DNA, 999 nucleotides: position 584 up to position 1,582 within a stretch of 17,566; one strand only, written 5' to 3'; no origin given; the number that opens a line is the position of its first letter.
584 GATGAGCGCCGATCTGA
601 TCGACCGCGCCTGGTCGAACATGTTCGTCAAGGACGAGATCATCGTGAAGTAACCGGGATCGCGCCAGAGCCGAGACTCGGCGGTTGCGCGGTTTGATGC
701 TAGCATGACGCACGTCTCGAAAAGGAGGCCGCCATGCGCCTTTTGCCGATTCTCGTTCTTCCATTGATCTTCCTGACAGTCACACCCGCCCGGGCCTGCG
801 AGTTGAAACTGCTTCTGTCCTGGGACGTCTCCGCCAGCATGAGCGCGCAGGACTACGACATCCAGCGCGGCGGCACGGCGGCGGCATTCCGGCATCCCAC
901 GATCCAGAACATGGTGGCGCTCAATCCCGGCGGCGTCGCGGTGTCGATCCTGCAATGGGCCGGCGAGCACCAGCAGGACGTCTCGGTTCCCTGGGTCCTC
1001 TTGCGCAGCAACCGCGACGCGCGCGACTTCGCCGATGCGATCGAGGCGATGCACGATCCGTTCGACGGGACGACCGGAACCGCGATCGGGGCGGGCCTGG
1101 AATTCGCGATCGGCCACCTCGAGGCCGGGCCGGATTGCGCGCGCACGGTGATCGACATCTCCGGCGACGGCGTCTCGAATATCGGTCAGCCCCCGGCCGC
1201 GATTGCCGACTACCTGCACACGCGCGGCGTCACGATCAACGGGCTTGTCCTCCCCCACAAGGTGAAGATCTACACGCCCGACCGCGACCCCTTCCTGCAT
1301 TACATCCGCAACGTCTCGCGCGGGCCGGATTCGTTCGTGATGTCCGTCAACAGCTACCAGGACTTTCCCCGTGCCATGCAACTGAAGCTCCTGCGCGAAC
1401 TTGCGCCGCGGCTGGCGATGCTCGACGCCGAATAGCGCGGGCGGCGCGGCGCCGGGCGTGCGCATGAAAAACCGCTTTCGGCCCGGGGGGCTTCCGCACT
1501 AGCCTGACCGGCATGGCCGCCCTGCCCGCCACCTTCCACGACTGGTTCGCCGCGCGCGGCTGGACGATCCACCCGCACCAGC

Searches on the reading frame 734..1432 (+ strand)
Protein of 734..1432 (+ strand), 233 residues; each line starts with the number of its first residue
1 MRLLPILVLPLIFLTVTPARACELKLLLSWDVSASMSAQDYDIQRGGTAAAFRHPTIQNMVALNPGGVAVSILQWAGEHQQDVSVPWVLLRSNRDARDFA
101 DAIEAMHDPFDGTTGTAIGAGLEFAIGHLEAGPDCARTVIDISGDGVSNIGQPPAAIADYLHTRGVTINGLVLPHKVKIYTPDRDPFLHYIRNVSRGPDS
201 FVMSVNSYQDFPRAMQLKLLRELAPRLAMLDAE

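Call 4: search_protein_families(library=pfam, proteins=[window:734-1432:+], max_evalue=1)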
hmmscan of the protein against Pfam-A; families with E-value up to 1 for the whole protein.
window:734-1432:+ (233 aa): 2 families
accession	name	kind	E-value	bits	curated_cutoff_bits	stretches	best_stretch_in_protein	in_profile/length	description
PF06707.17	DUF1194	-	5.9e-56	189.4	27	1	21-225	1-204/206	Protein of unknown function (DUF1194)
PF13519.12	VWA_2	-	9.5e-07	29.9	27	1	31-144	6-105/107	von Willebrand factor type A domain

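Call 5: search_protein_families(library=ncbifam, proteins=[window:734-1432:+], max_evalue=1)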
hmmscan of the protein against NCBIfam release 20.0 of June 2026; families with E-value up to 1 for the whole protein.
window:734-1432:+ (233 aa): 1 family
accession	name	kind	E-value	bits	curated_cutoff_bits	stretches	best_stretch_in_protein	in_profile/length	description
NF005760.0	PRK07586.1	equivalog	0.021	13.8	363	1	106-147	376-414/514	acetolactate synthase large subunit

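Call 7: search_solved_structures(query=window:734-1432:+, max_evalue=10, show_alignments=2)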
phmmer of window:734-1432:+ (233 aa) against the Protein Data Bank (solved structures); distinct sequences matched with E-value up to 10: 4.
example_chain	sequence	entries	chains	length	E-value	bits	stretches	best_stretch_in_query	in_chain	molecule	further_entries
9gtu_A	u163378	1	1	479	0.083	15.5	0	21-124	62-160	Collagen alpha-1(VI) chain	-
4cn8_A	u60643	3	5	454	0.52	12.9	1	116-171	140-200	PROXIMAL THREAD MATRIX PROTEIN 1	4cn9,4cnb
9deg_A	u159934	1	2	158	1.1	11.8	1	120-173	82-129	Win1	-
5zak_B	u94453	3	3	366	1.3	11.6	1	44-79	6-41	RISC-loading complex subunit TARBP2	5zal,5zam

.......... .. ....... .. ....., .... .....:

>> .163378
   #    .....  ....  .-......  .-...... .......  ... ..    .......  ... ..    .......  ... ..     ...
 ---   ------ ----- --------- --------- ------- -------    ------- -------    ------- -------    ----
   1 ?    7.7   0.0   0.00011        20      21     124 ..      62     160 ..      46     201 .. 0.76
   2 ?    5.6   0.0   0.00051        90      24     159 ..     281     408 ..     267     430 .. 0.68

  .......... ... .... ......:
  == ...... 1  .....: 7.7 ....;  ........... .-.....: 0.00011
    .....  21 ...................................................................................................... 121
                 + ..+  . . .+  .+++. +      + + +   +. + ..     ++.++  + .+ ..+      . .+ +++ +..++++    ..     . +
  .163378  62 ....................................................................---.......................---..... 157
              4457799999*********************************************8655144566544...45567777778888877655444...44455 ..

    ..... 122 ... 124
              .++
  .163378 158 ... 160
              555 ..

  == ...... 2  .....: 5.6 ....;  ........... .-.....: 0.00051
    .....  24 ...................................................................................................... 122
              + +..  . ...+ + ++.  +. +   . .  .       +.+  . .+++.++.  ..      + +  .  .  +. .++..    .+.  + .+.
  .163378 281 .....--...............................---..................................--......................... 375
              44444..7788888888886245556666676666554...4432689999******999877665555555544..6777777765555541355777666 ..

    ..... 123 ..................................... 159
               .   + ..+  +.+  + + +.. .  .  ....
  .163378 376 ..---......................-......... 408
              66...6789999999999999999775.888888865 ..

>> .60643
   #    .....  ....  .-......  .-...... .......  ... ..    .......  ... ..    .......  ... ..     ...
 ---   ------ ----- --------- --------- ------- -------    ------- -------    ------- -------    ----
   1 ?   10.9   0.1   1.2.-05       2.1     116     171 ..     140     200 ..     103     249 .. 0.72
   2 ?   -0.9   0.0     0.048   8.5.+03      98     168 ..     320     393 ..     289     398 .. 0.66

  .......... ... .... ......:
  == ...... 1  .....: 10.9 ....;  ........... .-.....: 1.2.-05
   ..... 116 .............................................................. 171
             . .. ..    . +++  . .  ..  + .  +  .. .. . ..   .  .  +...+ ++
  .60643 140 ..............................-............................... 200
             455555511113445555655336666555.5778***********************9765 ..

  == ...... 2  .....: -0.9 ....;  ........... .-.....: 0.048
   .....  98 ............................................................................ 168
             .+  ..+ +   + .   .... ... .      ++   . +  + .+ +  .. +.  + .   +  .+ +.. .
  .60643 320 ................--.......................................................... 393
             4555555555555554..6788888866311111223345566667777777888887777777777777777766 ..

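Call 22: find_homologous_proteins(query=window:734-1432:+)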
Query window:734-1432:+ (233 aa): 556 proteins with E <= 0.001 among 1709 candidates; the best 120 are listed.
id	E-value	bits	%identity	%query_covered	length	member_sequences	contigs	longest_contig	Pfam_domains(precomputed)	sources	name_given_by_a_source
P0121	2.1e-152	523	100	100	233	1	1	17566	PF06707.18,PF13519.13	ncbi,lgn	-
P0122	5.8e-120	417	80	99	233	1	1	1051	PF06707.18,PF00092.35,PF13519.13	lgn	-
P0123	1.2e-114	399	78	98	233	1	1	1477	PF06707.18,PF00092.35,PF13519.13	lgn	-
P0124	6.9e-114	397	74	99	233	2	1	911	PF06707.18,PF13519.13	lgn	-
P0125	4.9e-96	339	69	99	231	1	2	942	PF06707.18,PF13519.13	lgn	-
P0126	2.5e-74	268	59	96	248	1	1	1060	PF06707.18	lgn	-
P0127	1.4e-70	255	58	90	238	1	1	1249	PF06707.18,PF13519.13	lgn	-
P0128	6.2e-69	250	56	98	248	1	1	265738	PF06707.18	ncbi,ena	-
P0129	5.6e-68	247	53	98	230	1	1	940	PF06707.18,PF13519.13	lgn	-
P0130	7.3e-67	243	52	98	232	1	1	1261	PF06707.18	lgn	-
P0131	1.0e-65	239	53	98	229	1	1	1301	PF06707.18,PF13519.13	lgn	-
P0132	3.4e-65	238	55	90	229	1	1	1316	PF06707.18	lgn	-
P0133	4.8e-63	231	53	94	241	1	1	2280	PF06707.18,PF13519.13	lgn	-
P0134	2.0e-62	229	50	98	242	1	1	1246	PF06707.18,PF13519.13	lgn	-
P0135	1.7e-41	160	43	95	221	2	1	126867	PF06707.18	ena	-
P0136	1.6e-39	154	45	88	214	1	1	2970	PF06707.18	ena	-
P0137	2.2e-39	153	43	99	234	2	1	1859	PF06707.18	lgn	-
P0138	2.0e-38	150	41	89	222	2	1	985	PF06707.18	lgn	-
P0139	2.4e-38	150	42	100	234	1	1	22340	PF06707.18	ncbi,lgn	-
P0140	8.7e-38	148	40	95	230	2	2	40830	PF06707.18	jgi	-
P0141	3.8e-37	146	41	90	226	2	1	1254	PF06707.18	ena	-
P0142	2.9e-36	143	43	88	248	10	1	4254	PF06707.18,PF00092.35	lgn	-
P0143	3.1e-36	143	41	91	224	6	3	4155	PF06707.18,PF13519.13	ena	-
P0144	3.6e-36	143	42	90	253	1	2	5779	PF06707.18,PF13519.13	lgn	-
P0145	6.0e-36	142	38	96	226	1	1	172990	PF06707.18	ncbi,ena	-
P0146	1.6e-35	141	41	91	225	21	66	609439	PF06707.18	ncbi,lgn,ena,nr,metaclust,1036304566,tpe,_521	ncbi:MAG: DUF1194 domain-containing protein [Rhodobacter sp.]|nr:DUF1194 domain-containing protein [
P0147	1.9e-35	140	41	92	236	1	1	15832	PF06707.18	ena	-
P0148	2.3e-35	140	42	87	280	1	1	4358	PF06707.18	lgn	-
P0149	4.8e-35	139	41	95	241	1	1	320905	PF06707.18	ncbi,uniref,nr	ncbi:DUF1194 domain-containing protein [Ovoidimarina sediminis]|uniref:DUF1194 domain-containing pro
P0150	5.4e-35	139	41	90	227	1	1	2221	PF06707.18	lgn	-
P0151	7.5e-35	138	44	91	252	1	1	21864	PF06707.18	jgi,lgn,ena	-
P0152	1.4e-34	138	41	90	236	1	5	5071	PF06707.18,PF13519.13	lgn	-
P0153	4.5e-34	136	38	96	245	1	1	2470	PF06707.18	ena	-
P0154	5.0e-34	136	38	87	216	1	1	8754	PF06707.18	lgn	-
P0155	9.9e-34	135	41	86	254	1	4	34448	PF06707.18,PF00092.35,PF13519.13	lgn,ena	-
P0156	1.0e-33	135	40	98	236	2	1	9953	PF06707.18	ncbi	-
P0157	1.2e-33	134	41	85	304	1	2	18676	PF06707.18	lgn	-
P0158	2.0e-33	134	40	99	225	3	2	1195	PF06707.18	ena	-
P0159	2.4e-33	134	42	91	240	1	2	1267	PF06707.18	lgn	-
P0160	3.1e-33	133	41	87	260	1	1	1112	PF06707.18,PF00092.35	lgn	-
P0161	9.1e-33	132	43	88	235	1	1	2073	PF06707.18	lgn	-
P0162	2.2e-32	130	43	89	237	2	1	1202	PF06707.18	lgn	-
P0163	3.2e-32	130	36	91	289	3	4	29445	PF06707.18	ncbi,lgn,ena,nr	ncbi:MAG: DUF1194 domain-containing protein [Alphaproteobacteria bacterium]|nr:DUF1194 domain-contai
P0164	3.4e-32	130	40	87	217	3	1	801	PF06707.18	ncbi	-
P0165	3.4e-32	130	39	84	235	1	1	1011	PF06707.18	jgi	jgi:Ca-activated chloride channel homolog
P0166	3.8e-32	130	37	94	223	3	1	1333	PF06707.18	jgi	jgi:hypothetical protein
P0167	8.1e-32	128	37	87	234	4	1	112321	PF06707.18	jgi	-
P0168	1.0e-31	128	36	96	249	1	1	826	PF06707.18,PF00092.35,PF13519.13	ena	-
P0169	1.1e-31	128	36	87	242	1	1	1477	PF06707.18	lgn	-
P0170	1.4e-31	128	37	97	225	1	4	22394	PF06707.18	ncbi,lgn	-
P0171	1.8e-31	127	38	96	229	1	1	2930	PF06707.18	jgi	jgi:Protein of unknown function (DUF1194)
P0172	3.3e-31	127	37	85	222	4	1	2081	PF06707.18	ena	-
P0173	3.9e-31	126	40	87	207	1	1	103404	PF06707.18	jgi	jgi:hypothetical protein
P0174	5.3e-31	126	37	94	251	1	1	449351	PF06707.18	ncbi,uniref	ncbi:DUF1194 domain-containing protein [Halodurantibacterium flavum]|uniref:DUF1194 domain-containin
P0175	5.8e-31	126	37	94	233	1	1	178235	PF06707.18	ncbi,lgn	ncbi:MAG: DUF1194 domain-containing protein [Pseudomonadota bacterium]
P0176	5.9e-31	126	39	87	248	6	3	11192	PF06707.18,PF00092.35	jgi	jgi:hypothetical protein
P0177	6.0e-31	126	40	88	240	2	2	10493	PF06707.18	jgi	-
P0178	8.3e-31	125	38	88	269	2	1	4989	PF06707.18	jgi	jgi:hypothetical protein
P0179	9.2e-31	125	39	90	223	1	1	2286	PF06707.18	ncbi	-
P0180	9.8e-31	125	37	94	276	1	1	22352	PF06707.18,PF00092.35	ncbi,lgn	ncbi:MAG: DUF1194 domain-containing protein [Pseudomonadota bacterium]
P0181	1.3e-30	125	38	88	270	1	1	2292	PF06707.18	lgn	-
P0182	2.1e-30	124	39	88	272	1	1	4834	PF06707.18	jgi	jgi:hypothetical protein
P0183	3.1e-30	123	39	88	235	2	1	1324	PF06707.18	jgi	jgi:hypothetical protein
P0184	4.3e-30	123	38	88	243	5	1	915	PF06707.18,PF00092.35,PF13519.13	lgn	-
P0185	4.4e-30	123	38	95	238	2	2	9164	PF06707.18,PF00092.35,PF13519.13,PF05762.21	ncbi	ncbi:MAG: DUF1194 domain-containing protein [Kiloniellales bacterium]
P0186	4.8e-30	123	39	94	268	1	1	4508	PF06707.18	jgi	jgi:hypothetical protein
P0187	5.0e-30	123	36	97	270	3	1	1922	PF06707.18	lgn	-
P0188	5.9e-30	122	35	95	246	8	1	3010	PF06707.18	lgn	-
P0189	6.4e-30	122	38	88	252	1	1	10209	PF06707.18,PF00092.35,PF13519.13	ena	-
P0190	6.4e-30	122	39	94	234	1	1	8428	PF06707.18,PF13519.13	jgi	jgi:Protein of unknown function (DUF1194)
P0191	7.7e-30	122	37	87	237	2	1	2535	PF06707.18,PF00092.35,PF13519.13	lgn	-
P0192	8.2e-30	122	39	90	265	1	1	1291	PF06707.18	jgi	-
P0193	9.1e-30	122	42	87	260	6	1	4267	PF06707.18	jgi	jgi:hypothetical protein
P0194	9.4e-30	122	39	92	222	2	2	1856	PF06707.18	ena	-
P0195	1.1e-29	122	37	88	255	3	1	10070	PF06707.18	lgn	-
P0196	1.1e-29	122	38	87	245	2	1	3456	PF06707.18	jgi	jgi:hypothetical protein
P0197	1.1e-29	121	36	98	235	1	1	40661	PF06707.18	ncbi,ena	-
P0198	1.3e-29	121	40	88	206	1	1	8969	PF06707.18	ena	-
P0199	1.4e-29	121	36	96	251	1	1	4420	PF06707.18,PF00092.35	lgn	-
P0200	1.6e-29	121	41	88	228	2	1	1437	PF06707.18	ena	-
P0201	1.7e-29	121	40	87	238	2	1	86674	PF06707.18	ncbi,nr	ncbi:DUF1194 domain-containing protein [Mesorhizobium hawassense]|nr:DUF1194 domain-containing prote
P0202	1.8e-29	121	37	90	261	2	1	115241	PF06707.18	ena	-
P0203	1.9e-29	121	38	90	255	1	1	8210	PF06707.18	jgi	jgi:hypothetical protein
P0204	2.0e-29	121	36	98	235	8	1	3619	PF06707.18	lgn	-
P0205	2.1e-29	121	38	96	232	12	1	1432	PF06707.18,PF13519.13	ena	-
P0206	2.5e-29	120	39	87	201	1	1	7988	PF06707.18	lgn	-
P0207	2.5e-29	120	38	91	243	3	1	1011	PF06707.18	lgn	-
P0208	2.8e-29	120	38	98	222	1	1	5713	PF06707.18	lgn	-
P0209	2.9e-29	120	40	87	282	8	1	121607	PF06707.18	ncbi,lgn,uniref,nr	ncbi:DUF1194 domain-containing protein [Mesorhizobium sp. VK24D]|uniref:DUF1194 domain-containing pr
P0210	3.0e-29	120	36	83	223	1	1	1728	PF06707.18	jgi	jgi:hypothetical protein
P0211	3.1e-29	120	38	89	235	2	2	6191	PF06707.18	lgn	-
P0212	3.8e-29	120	37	90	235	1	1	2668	PF06707.18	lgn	-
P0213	3.9e-29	120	34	95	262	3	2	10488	PF06707.18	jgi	jgi:hypothetical protein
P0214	4.4e-29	120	37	90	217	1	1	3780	PF06707.18,PF00092.35,PF13519.13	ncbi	-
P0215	4.7e-29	119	37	90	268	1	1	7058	PF06707.18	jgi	jgi:hypothetical protein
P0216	5.3e-29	119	38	89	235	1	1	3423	PF06707.18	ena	-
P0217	5.3e-29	119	35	88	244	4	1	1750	PF06707.18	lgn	-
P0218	5.4e-29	119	39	88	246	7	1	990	PF06707.18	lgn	-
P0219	5.6e-29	119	40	90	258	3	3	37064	PF06707.18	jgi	jgi:hypothetical protein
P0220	6.0e-29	119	38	87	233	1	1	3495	PF06707.18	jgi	jgi:Ca-activated chloride channel family protein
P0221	6.5e-29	119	38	95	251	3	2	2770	PF06707.18,PF00092.35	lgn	-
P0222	6.5e-29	119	36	95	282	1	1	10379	PF06707.18,PF00092.35,PF13519.13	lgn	-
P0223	7.1e-29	119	37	97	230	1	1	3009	PF06707.18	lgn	-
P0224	7.1e-29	119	38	87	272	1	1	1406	PF06707.18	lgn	-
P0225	9.1e-29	119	35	96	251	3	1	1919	PF06707.18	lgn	-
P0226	9.2e-29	119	37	88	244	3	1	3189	PF06707.18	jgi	-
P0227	1.0e-28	118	43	88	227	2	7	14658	PF06707.18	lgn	-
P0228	1.1e-28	118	36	89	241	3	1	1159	PF06707.18,PF13519.13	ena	-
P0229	1.1e-28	118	37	89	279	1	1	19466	PF06707.18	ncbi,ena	-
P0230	1.2e-28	118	37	88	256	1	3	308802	PF06707.18,PF00092.35,PF13519.13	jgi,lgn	-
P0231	1.2e-28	118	38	88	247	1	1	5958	PF06707.18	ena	-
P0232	1.3e-28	118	34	96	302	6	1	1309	PF06707.18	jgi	jgi:hypothetical protein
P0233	1.4e-28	118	40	87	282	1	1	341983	PF06707.18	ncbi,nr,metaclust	ncbi:conserved exported hypothetical protein [Mesorhizobium sp. ORS 3324]|nr:conserved exported hypo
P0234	1.5e-28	118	38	90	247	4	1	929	PF06707.18,PF00092.35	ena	-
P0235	1.7e-28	118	37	89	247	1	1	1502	PF06707.18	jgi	jgi:uncharacterized protein DUF1194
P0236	1.7e-28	118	36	88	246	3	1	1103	PF06707.18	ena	-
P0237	1.7e-28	118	36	93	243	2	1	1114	PF06707.18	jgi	jgi:hypothetical protein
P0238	1.8e-28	118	37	88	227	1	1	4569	PF06707.18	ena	-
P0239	2.0e-28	117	39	90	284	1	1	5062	PF06707.18,PF13519.13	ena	-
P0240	2.0e-28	117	38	87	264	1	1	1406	PF06707.18,PF00092.35,PF13519.13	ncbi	-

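Call 23: find_encoding_contigs(protein=P0128, flank=6000, max_places=2)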
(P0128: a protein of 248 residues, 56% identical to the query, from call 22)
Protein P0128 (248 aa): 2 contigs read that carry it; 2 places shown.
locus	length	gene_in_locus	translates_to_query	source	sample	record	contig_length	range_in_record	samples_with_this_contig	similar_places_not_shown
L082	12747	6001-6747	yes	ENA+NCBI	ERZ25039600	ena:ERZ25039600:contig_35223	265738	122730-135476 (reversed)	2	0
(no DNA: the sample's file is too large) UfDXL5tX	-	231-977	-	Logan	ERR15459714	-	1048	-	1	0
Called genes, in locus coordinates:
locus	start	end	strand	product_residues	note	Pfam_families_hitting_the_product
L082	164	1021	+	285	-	PF00800:PDT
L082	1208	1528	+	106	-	PF14347:DUF4399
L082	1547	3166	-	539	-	PF13454:NAD_binding_9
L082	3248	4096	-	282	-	-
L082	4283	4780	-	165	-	-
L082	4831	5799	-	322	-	PF09296:NUDIX-like, PF09297:Zn_ribbon_NUD, PF00293:NUDIX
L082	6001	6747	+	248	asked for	PF06707:DUF1194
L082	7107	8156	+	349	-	PF03193:RsgA_GTPase, PF00005:ABC_tran (weak), PF01926:MMR_HSR1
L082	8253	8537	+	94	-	-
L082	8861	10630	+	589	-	PF05496:RuvB_N (faint), PF13177:DNA_pol3_delta2, PF13604:AAA_30 (faint), PF00004:AAA, PF13401:AAA_22 (weak), PF22608:DNAX_ATPase_lid, PF12169:DNA_pol3_gamma3, PF12362:DUF3646, +1 more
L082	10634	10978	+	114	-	PF02575:YbaB_DNA_bd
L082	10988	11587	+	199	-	PF21176:RecR_HhH, PF02132:RecR_ZnF (weak), PF13662:Toprim_4, PF01751:Toprim (weak), PF21175:RecR_C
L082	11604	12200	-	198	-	PF03886:ABC_trans_aux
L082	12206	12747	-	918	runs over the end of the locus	PF02470:MlaD, PF28544:Helical_needle (faint)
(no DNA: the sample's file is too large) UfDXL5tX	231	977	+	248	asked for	PF06707:DUF1194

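Call 24: find_encoding_contigs(protein=P0135, flank=6000, max_places=2)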
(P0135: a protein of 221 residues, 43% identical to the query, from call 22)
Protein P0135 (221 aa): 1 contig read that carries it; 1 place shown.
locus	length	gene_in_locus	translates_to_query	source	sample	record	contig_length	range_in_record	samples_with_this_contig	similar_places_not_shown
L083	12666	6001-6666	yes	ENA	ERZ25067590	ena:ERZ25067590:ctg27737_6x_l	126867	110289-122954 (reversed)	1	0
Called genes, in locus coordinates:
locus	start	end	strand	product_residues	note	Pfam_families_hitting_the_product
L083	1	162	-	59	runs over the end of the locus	-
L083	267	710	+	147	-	PF13592:HTH_33 (faint)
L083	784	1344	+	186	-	PF12762:DDE_Tnp_IS1595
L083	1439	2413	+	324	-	PF12760:Zn_ribbon_IS1595 (weak), PF12762:DDE_Tnp_IS1595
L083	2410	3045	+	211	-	PF05063:MT-A70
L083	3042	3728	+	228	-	PF09195:Endonuc-BglII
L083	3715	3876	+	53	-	-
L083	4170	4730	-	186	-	PF12762:DDE_Tnp_IS1595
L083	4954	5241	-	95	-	-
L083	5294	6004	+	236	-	PF06707:DUF1194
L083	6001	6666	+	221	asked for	PF06707:DUF1194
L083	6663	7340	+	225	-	PF06707:DUF1194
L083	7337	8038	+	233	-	PF06707:DUF1194, PF00092:VWA (weak)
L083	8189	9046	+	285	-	PF13727:CoA_binding_3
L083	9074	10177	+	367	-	PF01609:DDE_Tnp_1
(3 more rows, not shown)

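Call 25: find_encoding_contigs(protein=P0146, flank=6000, max_places=3)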
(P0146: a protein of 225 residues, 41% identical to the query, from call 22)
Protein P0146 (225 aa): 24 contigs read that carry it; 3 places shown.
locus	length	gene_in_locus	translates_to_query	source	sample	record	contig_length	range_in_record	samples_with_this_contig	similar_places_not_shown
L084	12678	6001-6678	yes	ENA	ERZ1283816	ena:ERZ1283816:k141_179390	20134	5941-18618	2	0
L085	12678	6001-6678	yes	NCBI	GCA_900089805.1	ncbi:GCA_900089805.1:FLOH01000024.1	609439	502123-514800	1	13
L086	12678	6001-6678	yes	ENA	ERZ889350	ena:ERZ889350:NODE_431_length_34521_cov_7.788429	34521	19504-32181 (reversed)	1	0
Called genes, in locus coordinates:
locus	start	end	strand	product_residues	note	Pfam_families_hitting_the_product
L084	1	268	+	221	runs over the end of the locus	PF06707:DUF1194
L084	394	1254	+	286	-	PF02668:TauD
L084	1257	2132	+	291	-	PF05675:DUF817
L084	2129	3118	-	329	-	PF02615:Ldh_2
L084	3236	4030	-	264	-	PF02900:LigB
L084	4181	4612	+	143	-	PF00903:Glyoxalase, PF13669:Glyoxalase_4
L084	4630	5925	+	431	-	PF00070:Pyr_redox (faint), PF00743:FMO-like, PF07992:Pyr_redox_2, PF13450:NAD_binding_8 (faint), PF13738:Pyr_redox_3, PF13434:Lys_Orn_oxgnase (faint)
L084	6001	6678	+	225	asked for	PF06707:DUF1194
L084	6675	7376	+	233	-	PF06707:DUF1194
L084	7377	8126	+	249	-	PF06707:DUF1194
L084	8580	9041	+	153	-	PF04386:SspB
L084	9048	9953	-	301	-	PF00126:HTH_1, PF03466:LysR_substrate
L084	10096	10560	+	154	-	PF10604:Polyketide_cyc2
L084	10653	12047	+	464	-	PF00206:Lyase_1, PF10415:FumaraseC_C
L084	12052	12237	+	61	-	PF13770:DUF4169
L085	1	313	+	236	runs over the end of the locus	PF06707:DUF1194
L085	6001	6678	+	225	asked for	PF06707:DUF1194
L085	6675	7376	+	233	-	PF06707:DUF1194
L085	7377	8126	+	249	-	PF06707:DUF1194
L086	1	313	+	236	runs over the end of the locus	PF06707:DUF1194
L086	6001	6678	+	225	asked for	PF06707:DUF1194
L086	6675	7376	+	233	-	PF06707:DUF1194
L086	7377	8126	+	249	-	PF06707:DUF1194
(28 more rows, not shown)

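Call 26: find_encoding_contigs(protein=P0149, flank=6000, max_places=2)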
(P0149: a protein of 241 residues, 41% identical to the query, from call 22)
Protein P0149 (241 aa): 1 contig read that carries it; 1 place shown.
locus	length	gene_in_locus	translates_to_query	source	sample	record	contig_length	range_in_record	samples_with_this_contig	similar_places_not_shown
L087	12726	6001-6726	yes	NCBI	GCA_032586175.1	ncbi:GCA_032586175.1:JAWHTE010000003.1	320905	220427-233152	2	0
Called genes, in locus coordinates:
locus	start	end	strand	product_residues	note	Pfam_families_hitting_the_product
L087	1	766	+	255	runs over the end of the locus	PF23441:SDR, PF00106:adh_short, PF08659:KR, PF13561:adh_short_C2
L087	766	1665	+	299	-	PF05035:DGOK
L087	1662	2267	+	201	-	PF01081:Aldolase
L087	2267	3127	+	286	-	PF08450:SGL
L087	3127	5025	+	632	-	PF02449:Glyco_hydro_42, PF08532:Glyco_hydro_42M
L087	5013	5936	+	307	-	PF01263:Aldose_epim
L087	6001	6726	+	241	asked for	PF06707:DUF1194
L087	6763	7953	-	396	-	PF02515:CoA_transf_3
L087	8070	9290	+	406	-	PF02771:Acyl-CoA_dh_N, PF02770:Acyl-CoA_dh_M, PF00441:Acyl-CoA_dh_1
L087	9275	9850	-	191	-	PF12804:NTP_transf_3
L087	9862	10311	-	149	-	PF04314:LpqE-like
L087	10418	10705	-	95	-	PF00830:Ribosomal_L28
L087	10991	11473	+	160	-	-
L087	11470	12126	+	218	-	-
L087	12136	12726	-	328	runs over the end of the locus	PF03308:MeaB, PF02492:cobW (faint)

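Call 27: find_encoding_contigs(protein=P0209, flank=6000, max_places=2)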
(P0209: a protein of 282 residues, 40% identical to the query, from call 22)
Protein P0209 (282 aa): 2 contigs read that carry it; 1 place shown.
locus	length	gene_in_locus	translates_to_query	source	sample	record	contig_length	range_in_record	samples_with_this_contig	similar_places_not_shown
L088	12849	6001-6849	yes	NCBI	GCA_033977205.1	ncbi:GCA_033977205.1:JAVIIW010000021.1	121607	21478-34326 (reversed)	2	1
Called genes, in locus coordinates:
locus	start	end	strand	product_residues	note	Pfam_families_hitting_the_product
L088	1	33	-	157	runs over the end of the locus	-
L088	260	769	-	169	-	PF05163:DinB, PF12867:DinB_2 (weak)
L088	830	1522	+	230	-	PF13417:GST_N_3, PF13409:GST_N_2, PF22041:GST_C_7, PF13410:GST_C_2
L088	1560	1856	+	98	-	PF08922:DUF1905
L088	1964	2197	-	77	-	-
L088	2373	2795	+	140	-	PF00334:NDK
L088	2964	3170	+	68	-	-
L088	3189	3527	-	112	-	PF02641:DUF190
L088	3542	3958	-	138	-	PF02537:CRCB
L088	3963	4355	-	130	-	PF02537:CRCB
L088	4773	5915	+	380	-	-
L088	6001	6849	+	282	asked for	PF06707:DUF1194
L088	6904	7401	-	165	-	-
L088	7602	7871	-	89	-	-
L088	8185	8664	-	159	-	PF02391:MoaE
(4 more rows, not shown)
